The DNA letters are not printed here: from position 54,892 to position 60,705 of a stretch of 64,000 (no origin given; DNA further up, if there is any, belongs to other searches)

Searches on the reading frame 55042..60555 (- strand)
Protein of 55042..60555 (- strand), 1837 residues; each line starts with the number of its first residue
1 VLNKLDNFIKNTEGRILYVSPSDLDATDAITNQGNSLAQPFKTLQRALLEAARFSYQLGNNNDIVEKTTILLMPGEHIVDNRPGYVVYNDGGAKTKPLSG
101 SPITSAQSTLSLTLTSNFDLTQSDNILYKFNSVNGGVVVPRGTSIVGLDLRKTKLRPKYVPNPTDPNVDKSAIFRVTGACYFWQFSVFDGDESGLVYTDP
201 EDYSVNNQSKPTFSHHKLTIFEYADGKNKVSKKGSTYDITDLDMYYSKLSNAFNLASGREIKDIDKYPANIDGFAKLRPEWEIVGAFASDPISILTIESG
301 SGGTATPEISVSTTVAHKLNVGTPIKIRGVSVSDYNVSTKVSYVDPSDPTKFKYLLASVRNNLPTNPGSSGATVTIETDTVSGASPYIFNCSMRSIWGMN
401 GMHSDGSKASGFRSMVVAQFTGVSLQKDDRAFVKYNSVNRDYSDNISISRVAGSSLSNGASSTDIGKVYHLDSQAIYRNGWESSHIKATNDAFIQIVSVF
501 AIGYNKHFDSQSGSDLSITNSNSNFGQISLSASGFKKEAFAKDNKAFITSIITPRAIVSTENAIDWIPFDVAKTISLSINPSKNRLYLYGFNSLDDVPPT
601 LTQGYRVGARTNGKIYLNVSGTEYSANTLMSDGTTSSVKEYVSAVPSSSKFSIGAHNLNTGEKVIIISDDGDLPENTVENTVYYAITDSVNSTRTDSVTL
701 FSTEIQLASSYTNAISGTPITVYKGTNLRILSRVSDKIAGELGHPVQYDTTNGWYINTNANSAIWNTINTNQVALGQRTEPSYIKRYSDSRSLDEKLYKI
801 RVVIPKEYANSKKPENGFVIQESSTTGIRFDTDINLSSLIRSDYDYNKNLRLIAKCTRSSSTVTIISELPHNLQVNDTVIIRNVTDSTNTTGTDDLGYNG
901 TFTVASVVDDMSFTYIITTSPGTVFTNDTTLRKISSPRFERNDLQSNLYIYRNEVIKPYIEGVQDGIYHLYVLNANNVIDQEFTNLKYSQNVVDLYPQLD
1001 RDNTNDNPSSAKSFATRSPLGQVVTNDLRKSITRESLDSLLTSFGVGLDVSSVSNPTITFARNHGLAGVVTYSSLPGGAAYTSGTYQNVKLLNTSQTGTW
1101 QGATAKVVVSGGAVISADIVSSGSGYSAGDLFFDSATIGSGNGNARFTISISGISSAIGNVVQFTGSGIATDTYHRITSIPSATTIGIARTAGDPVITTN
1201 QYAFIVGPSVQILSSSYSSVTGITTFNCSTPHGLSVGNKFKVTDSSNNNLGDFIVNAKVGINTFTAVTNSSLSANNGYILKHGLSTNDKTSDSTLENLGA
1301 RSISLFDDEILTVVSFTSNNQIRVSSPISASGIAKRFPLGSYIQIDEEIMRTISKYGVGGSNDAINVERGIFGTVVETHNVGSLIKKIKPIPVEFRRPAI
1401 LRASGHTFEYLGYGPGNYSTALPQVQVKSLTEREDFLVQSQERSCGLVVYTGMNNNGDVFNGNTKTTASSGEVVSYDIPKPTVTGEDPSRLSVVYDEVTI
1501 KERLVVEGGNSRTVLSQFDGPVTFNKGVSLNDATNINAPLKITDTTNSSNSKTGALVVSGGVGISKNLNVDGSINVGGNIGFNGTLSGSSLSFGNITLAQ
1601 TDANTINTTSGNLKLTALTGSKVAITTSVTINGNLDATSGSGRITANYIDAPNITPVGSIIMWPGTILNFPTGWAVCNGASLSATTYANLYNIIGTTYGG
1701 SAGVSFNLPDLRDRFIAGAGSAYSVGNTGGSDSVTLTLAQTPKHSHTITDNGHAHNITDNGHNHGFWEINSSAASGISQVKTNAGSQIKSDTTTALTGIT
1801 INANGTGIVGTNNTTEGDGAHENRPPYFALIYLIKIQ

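Call 11: search_protein_families(library=phrogs, proteins=[window:55042-60555:-], max_evalue=0.001)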
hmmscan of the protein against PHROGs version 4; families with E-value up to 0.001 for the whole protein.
window:55042-60555:- (1837 aa): 10 families
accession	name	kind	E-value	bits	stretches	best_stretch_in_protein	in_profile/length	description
phrog_529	-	tail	0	1452.8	2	2-1564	3-1098/1498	tail fiber protein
phrog_4527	-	tail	4.1e-182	608.6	4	116-645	624-1151/3730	short tail fiber protein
phrog_38839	-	tail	2.4e-65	222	1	2-251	3-238/302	tail fiber protein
phrog_8469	-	tail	1.3e-31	111.1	1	1625-1836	96-301/303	tail fiber protein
phrog_1800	-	tail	4.4e-22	79.7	1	1655-1836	390-545/545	tail collar fiber protein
phrog_9116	-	tail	6.3e-19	69.1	1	1655-1766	59-173/455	tail protein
phrog_523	-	tail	4.9e-17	62.9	1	1640-1836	469-637/673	tail collar fiber protein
phrog_14307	-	unknown function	4.7e-13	50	1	1619-1746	12-126/137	-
phrog_3100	-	tail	7.8e-11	43.8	1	1620-1835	213-380/382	tail fiber protein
phrog_19618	-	tail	5.6e-09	36.5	1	1657-1759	138-235/387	tail collar protein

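Call 12: search_protein_families(library=pfam, proteins=[window:55042-60555:-], max_evalue=0.001)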
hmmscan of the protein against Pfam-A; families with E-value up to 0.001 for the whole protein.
window:55042-60555:- (1837 aa): 1 family
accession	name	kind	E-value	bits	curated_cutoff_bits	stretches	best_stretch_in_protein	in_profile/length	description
PF07484.17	Collar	-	6.7e-21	74.5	24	1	1658-1716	1-57/57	Phage Tail Collar Domain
